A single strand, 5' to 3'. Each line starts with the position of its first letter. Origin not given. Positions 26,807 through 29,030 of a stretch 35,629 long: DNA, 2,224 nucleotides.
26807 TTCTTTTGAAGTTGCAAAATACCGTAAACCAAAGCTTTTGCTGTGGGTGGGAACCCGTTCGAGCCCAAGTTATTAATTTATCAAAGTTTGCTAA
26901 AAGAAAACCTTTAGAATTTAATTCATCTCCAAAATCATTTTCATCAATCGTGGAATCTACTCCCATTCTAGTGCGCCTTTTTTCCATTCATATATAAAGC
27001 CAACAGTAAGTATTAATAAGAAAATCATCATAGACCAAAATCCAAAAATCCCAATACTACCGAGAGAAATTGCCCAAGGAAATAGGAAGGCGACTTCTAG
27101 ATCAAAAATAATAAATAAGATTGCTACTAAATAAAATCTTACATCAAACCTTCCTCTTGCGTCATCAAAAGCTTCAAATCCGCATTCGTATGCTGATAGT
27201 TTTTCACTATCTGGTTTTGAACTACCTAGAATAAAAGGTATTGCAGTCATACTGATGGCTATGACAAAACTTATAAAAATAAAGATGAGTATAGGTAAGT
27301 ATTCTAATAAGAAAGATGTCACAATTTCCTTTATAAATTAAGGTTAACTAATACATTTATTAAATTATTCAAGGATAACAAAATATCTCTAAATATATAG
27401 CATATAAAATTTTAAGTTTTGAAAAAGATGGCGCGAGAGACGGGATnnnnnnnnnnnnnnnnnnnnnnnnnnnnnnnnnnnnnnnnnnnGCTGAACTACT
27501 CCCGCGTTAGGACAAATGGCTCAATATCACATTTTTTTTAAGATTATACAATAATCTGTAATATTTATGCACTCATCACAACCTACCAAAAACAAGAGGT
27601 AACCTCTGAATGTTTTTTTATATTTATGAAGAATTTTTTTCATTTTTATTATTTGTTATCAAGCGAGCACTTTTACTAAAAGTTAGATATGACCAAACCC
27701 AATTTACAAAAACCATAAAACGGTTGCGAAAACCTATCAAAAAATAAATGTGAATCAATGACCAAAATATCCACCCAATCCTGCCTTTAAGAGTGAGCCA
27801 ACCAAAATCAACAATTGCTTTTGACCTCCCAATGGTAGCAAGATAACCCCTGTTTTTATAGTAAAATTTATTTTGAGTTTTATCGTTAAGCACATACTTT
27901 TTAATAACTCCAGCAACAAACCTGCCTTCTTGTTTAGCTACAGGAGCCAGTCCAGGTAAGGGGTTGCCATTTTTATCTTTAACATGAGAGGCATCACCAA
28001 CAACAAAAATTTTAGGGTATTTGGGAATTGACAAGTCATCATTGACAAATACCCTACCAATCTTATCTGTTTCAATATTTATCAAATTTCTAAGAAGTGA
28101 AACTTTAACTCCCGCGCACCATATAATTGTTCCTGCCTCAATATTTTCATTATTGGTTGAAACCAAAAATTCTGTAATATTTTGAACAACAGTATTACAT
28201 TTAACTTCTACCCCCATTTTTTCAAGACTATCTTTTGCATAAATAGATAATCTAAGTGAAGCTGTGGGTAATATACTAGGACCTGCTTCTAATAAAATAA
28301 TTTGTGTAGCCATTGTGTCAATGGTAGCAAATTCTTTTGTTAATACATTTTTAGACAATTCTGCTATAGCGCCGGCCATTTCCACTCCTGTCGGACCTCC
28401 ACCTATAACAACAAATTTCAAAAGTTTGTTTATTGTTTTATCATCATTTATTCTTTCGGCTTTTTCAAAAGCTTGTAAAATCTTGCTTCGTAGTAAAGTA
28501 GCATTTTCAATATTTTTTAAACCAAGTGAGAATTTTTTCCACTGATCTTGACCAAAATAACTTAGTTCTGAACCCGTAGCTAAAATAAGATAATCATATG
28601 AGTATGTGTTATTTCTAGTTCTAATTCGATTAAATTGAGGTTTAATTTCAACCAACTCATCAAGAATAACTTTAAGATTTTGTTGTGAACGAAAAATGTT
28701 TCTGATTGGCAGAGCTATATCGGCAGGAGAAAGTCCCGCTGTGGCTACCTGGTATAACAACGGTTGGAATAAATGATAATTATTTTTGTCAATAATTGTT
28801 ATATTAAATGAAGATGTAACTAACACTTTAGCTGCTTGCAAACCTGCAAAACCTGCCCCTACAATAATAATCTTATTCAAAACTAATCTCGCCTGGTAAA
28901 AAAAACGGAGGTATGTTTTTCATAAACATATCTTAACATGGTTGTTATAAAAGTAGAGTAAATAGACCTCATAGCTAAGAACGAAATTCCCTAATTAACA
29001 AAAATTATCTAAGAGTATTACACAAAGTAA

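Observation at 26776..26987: nuoB is a frameshifted head-to-tail remnant inside an otherwise intact complex I operon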

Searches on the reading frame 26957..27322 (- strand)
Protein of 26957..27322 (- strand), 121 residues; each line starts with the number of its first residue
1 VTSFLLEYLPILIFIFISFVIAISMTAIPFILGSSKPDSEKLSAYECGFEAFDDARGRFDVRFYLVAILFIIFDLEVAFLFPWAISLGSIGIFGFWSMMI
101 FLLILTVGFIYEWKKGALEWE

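Call 7: search_protein_families(library=pfam, proteins=[window:26957-27322:-], max_evalue=0.01)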
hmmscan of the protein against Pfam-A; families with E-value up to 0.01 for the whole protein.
window:26957-27322:- (121 aa): 1 family
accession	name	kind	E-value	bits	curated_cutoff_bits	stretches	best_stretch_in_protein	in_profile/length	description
PF00507.24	Oxidored_q4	-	2.1e-40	137.4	23.3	1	24-120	3-99/99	NADH-ubiquinone/plastoquinone oxidoreductase, chain 3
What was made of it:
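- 26957..27322 (-): nuoA, intact. PF00507, E 2e-40 (call 7).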

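Call 9: find_encoding_contigs(protein=window:26957-27322:-, flank=3000, max_places=10)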
Protein window:26957-27322:- (121 aa): 24 contigs read that carry it; 10 places shown.
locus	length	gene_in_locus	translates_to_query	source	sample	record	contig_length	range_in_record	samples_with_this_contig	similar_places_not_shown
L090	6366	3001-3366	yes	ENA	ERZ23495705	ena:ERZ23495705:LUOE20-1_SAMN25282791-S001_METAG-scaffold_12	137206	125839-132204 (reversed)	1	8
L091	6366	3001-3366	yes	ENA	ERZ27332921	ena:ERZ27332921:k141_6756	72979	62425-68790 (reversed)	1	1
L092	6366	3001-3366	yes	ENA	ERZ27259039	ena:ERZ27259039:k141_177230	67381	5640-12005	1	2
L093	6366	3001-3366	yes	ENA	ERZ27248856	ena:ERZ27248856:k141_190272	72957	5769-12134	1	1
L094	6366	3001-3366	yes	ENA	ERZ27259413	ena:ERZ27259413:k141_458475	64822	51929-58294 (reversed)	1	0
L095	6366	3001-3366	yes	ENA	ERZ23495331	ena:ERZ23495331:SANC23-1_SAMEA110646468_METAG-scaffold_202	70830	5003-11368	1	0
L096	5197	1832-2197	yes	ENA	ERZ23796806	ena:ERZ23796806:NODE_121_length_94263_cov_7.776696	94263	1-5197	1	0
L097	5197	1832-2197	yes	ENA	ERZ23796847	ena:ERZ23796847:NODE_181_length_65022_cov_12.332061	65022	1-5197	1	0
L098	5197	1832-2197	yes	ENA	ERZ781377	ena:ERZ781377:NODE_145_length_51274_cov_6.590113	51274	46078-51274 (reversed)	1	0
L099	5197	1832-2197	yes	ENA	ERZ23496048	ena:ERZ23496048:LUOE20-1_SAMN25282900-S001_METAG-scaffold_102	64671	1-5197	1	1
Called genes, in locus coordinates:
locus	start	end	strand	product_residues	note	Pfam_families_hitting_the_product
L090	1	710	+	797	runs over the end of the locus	PF02190:LON_substr_bdg, PF00004:AAA, PF07728:AAA_5, PF22667:Lon_lid, PF05362:Lon_C, PF13541:ChlI (weak)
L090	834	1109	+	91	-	PF00216:Bac_DNA_binding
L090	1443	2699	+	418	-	PF01134:GIDA (faint), PF01266:DAO (faint), PF03486:HI0933_like (faint), PF07992:Pyr_redox_2, PF13450:NAD_binding_8 (faint), PF13738:Pyr_redox_3 (faint), PF00070:Pyr_redox (weak), PF22366:NDH2_C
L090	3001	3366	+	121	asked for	PF00507:Oxidored_q4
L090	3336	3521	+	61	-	-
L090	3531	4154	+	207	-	PF00329:Complex1_30kDa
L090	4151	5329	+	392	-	PF00346:Complex1_49kDa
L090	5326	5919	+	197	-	PF01257:2Fe-2S_thioredx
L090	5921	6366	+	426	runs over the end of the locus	PF01512:Complex1_51K, PF22461:SLBB_2, PF10531:SLBB (weak), PF10589:NADH_4Fe-4S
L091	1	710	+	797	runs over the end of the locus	PF02190:LON_substr_bdg, PF00004:AAA, PF07728:AAA_5, PF22667:Lon_lid, PF05362:Lon_C, PF13541:ChlI (weak)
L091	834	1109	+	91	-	PF00216:Bac_DNA_binding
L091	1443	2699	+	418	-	PF01134:GIDA (faint), PF01266:DAO (faint), PF03486:HI0933_like (faint), PF07992:Pyr_redox_2, PF13450:NAD_binding_8 (faint), PF13738:Pyr_redox_3 (faint), PF00070:Pyr_redox (weak), PF22366:NDH2_C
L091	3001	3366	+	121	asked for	PF00507:Oxidored_q4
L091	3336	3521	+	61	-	-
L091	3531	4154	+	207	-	PF00329:Complex1_30kDa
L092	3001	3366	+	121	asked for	PF00507:Oxidored_q4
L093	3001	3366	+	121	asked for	PF00507:Oxidored_q4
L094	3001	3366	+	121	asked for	PF00507:Oxidored_q4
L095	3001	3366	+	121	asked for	PF00507:Oxidored_q4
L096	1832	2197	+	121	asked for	PF00507:Oxidored_q4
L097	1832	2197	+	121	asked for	PF00507:Oxidored_q4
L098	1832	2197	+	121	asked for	PF00507:Oxidored_q4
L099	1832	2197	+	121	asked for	PF00507:Oxidored_q4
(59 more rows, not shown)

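Call 70: list_cluster_members(proteins=[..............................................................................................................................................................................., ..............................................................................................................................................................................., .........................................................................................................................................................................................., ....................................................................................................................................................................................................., window:26957-27322:-, window:26169-26792:-, window:24994-26172:-, P0088, P0135, P0121])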
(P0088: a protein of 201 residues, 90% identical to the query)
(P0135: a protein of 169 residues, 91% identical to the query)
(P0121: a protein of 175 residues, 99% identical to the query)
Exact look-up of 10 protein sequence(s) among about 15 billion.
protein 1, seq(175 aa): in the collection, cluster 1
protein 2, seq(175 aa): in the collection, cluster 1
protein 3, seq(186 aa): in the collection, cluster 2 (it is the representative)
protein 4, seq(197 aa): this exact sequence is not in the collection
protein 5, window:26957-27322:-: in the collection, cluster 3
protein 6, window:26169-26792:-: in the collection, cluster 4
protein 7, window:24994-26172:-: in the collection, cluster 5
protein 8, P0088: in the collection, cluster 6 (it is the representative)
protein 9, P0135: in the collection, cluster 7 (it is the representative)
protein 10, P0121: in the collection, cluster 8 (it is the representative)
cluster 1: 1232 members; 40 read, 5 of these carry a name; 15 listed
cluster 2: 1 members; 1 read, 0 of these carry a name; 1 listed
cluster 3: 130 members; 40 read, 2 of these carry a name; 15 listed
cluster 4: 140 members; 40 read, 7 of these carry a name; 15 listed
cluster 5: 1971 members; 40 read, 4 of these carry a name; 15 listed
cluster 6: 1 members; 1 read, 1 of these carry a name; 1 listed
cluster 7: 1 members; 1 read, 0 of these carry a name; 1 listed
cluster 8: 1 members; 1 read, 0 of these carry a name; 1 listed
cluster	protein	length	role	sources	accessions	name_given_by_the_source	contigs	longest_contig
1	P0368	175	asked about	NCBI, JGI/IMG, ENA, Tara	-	NADH-quinone oxidoreductase subunit B | strand:+ start:19 stop:546 length:528 start_codon:yes stop_codon:yes gene_type:complete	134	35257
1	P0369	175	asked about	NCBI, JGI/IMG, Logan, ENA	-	NADH-quinone oxidoreductase subunit B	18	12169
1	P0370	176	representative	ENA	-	-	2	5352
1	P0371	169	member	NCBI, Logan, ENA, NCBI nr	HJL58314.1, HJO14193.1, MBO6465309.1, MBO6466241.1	MAG: NADH-quinone oxidoreductase subunit B [Pelagibacteraceae bacterium] | NADH-quinone oxidoreductase subunit B [Pelagibacteraceae bacterium]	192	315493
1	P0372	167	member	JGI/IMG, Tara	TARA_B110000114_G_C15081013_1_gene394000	strand:- start:1789 stop:2292 length:504 start_codon:yes stop_codon:yes gene_type:complete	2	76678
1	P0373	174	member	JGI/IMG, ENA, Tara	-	strand:- start:258 stop:782 length:525 start_codon:yes stop_codon:yes gene_type:complete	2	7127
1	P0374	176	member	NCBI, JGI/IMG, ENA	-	-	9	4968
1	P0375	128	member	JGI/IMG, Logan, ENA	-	-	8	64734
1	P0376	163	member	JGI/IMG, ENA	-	-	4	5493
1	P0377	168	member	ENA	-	-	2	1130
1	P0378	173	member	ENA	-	-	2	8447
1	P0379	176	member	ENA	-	-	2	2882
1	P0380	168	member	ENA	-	-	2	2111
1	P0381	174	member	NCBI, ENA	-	-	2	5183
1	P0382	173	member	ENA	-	-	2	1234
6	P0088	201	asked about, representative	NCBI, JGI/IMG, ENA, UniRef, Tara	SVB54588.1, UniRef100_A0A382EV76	uncharacterized protein METZ01_LOCUS207442 [marine metagenome] | NADH-quinone oxidoreductase subunit C | NADH:ubiquinone oxidoreductase 30kDa subunit domain-containing protein n=1 Tax=marine ...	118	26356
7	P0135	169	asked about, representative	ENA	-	-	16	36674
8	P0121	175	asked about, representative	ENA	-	-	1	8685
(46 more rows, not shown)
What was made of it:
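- The window's exact NuoA is on 208 contigs and its NuoC on 144 (call 70). The canonical NuoB of the intact sisters is on 1, 1 and 16 contigs (call 70). The longest contig carrying the standalone consensus (35,257 nt) differs from those carrying the window's NuoA and NuoC (169,382 nt) (call 70).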

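Call 78: search_solved_structures(query=P0368, max_evalue=1e-20, show_alignments=1)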
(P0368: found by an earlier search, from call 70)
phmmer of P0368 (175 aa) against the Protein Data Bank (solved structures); distinct sequences matched with E-value up to 1e-20: 43.
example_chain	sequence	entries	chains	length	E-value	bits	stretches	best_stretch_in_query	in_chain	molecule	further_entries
7ar7_B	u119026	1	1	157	1.8e-83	282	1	23-167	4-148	NADH dehydrogenase [ubiquinone] iron-sulfur protein 7, mitochondrial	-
7a23_E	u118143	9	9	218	4e-83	280.8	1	23-167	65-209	PSST | NADH dehydrogenase [ubiquinone] iron-sulfur protein 7, mitochondrial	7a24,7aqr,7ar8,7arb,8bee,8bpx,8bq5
6x89_S7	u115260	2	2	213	2e-82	278.5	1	21-167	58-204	NADH dehydrogenase [ubiquinone] iron-sulfur protein 7, mitochondrial | NDUS7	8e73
6g2j_B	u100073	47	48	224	6.9e-82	276.8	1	23-172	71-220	NADH dehydrogenase [ubiquinone] iron-sulfur protein 7, mitochondrial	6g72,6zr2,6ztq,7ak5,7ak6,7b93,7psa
7arc_B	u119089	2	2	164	7.5e-82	276.6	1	23-169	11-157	PSST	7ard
9f5x_F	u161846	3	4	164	1.2e-81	276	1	26-168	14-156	NADH:ubiquinone oxidoreductase subunit 10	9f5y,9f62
7zd6_6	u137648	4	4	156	1.3e-81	275.9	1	26-169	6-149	NADH dehydrogenase [ubiquinone] iron-sulfur protein 7, mitochondrial | Complex I-20kD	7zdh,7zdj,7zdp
9w2u_B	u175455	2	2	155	1.4e-81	275.7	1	27-169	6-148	NADH dehydrogenase [ubiquinone] iron-sulfur protein 7, mitochondrial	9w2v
5ldw_B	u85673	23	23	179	1.5e-81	275.7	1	26-169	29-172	NADH dehydrogenase [ubiquinone] iron-sulfur protein 7, mitochondrial | Mitochondrial complex I, PSST subunit | NADH:ubiquinone oxidoreductase core subunit S7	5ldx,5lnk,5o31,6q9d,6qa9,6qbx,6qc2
5lc5_B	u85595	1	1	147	2.6e-81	274.9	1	28-168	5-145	NADH dehydrogenase [ubiquinone] iron-sulfur protein 7, mitochondrial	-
7qsd_B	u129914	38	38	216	2.6e-81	274.9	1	26-169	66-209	NADH dehydrogenase [ubiquinone] iron-sulfur protein 7, mitochondrial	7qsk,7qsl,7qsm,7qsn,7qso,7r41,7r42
6zk9_6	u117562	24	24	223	2.9e-81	274.7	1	26-169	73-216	Mitochondrial complex I, PSST subunit | Complex I-20kD | NADH dehydrogenase [ubiquinone] iron-sulfur protein 7, mitochondrial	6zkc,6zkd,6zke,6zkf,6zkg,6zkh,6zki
7zeb_6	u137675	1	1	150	3e-81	274.7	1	30-169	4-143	NADH dehydrogenase [ubiquinone] iron-sulfur protein 7, mitochondrial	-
7v2c_C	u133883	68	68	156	4.9e-81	274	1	26-169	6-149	NADH dehydrogenase [ubiquinone] iron-sulfur protein 7,mitochondrial | NADH dehydrogenase [ubiquinone] iron-sulfur protein 7, mitochondrial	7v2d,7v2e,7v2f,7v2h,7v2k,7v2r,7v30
8b9z_B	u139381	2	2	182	5.1e-81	273.9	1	28-167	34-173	LD31474p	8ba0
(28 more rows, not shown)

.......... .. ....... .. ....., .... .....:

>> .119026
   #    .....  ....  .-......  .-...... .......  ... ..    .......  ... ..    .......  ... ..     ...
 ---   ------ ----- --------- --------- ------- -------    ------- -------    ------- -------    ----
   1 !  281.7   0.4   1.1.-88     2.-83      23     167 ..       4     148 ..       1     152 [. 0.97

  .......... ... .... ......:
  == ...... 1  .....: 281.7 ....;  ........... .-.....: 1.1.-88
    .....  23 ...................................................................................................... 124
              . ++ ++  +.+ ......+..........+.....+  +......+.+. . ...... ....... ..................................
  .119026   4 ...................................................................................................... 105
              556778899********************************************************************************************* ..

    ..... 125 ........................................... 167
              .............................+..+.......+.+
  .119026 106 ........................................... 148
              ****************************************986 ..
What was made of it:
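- On Standalone nuoB paralogue as a functional NuoB: Residues 23-167 align to 7ar7_B at E 2e-83 and to Paracoccus 8qby_B at E 9e-79 (call 78).
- It aligns along the full length of solved NuoB/PSST chains, E 2e-83 (call 78).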

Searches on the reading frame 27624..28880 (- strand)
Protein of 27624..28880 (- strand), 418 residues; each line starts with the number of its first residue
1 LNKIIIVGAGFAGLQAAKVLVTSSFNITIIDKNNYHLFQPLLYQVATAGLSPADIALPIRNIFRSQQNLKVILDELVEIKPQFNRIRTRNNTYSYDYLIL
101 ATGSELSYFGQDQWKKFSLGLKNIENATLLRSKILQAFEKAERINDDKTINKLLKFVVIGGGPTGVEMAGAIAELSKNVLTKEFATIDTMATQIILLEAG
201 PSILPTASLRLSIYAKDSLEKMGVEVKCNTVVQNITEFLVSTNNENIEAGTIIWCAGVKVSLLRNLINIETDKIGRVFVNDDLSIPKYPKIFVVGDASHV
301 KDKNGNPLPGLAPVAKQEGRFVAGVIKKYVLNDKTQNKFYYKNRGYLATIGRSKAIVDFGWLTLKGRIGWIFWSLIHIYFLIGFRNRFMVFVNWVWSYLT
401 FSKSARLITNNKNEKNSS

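Call 7: search_protein_families(library=pfam, proteins=[window:27624-28880:-], max_evalue=0.01)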
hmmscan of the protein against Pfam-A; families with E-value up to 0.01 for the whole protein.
window:27624-28880:- (418 aa): 13 families
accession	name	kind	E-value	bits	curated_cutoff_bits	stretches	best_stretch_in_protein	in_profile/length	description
PF07992.20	Pyr_redox_2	-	4e-47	161.5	26.1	1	3-319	2-291/291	Pyridine nucleotide-disulphide oxidoreductase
PF00070.33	Pyr_redox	-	3.5e-12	47.1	22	1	155-236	1-67/82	Pyridine nucleotide-disulphide oxidoreductase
PF13738.12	Pyr_redox_3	-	3e-10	40.3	30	0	5-34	1-31/305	Pyridine nucleotide-disulphide oxidoreductase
PF01266.30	DAO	-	1.2e-08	35.3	27.9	0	3-33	1-31/353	FAD dependent oxidoreductase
PF22366.1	NDH2_C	-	4.1e-08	33.7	27.7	1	344-399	2-58/62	NDH2 C-terminal domain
PF01134.28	GIDA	-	3.5e-07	30.1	22.1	0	3-33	1-31/391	Glucose inhibited division protein A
PF03486.20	HI0933_like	-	5.7e-06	26.4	50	0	3-34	2-33/244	HI0933-like protein Rossmann domain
PF13450.12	NAD_binding_8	-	1.1e-05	26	21.9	1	6-34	1-29/68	NAD(P)-binding Rossmann-like domain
PF13454.12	NAD_binding_9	-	3.2e-05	24.4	21.8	0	5-35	1-35/155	FAD-NAD(P)-binding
PF01262.27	AlaDh_PNT_C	-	0.00013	21.9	23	1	3-35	30-62/214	Alanine dehydrogenase/PNT, C-terminal domain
PF02254.24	TrkA_N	-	0.0012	19.6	23.8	0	4-34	1-31/116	TrkA-N domain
PF01494.25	FAD_binding_3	-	0.0015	18.3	22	0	3-34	3-34/349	FAD binding domain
PF01946.23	Thi4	-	0.0097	15.6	26.2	0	3-32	19-49/235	Thi4 family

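Call 63: find_related_loci(query=window:27624-28880:-, collection=genome_contigs, flank=6000)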
Query window:27624-28880:- (418 aa) in genome_contigs; peptide patterns used: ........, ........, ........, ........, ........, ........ (x = any residue, [..] = any of these).
334 stretches matched a pattern; 114 encode a relative of the query (tblastn E <= 1e-3); the best 80 are kept; 80 distinct loci.
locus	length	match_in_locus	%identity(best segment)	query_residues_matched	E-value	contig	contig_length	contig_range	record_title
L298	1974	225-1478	83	1-418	0e+0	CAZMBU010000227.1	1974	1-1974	MAG TPA_asm: uncultured Dehalococcoidia bacterium isolate SRP077602_co9_54 genome assembly, contig: NODE_122262_length_1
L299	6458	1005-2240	76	1-412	0e+0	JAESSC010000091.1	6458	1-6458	MAG: Pelagibacteraceae bacterium isolate NORP275 7589, whole genome shotgun sequence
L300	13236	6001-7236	75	1-412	0e+0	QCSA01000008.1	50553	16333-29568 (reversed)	Pelagibacteraceae bacterium AG-464-P07 Ga0172185_108, whole genome shotgun sequence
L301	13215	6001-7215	50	3-408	6e-135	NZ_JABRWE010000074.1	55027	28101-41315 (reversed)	MAG: Ignavibacterium sp. isolate MAG-12 c_000000000144, whole genome shotgun sequence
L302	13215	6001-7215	50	3-408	1e-130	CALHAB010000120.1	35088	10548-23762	MAG: uncultured Ignavibacterium sp. isolate R1_Bin_MAXBIN__024_1 genome assembly, contig: c_000001375452, whole genome s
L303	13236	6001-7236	51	3-416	2e-127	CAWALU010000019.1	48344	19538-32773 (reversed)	MAG: uncultured Bacteroidetes bacterium isolate MFD01721.bin.1.252 genome assembly, contig: contig_71290, whole genome s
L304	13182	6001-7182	49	14-408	1e-124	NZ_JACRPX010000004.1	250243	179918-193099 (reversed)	MAG: Ignavibacterium album isolate NC_groundwater_1998_Pr3_S-0.65um_35_12 SR2-18-Sp65_coassembly_scaffold_90735, whole g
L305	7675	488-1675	46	15-411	1e-119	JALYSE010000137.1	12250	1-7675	MAG: Fibrobacterota bacterium isolate MDV bin107 SD1456_NODE_1177_length_12250_cov_1.120597, whole genome shotgun sequen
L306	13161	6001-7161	46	26-411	3e-119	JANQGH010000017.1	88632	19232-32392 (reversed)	MAG: Alphaproteobacteria bacterium isolate PL23b_bin.38 k99_3007405, whole genome shotgun sequence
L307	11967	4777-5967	49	21-417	2e-118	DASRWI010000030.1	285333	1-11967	MAG TPA_asm: Ignavibacteriaceae bacterium isolate SMAG_U10649 k141_312468, whole genome shotgun sequence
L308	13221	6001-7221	47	14-412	5e-114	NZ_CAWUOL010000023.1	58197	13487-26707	Nodularia chucula CCY0103 isolate Nodularia chucula CCY 0103 NODE_23_length_58197_cov_204.688091, whole genome shotgun s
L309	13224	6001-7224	44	3-410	4e-111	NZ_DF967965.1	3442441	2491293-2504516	Anaerolinea thermolimosa strain IMO-1, whole genome shotgun sequence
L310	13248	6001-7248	49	3-418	4e-135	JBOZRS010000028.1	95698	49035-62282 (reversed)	MAG: Microvirga sp. isolate Bin11 W5_k97_35937, whole genome shotgun sequence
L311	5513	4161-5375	42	3-408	3e-101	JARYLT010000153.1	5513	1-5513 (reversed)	MAG: Spirochaetota bacterium isolate A05DMB-I-13 NODE_153_length_5513_cov_4.367550, whole genome shotgun sequence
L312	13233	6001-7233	39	3-408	1e-98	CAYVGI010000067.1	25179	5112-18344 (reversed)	MAG TPA_asm: uncultured Anaerolineaceae bacterium isolate SRP128890_co1_263 genome assembly, contig: NODE_3272_length_25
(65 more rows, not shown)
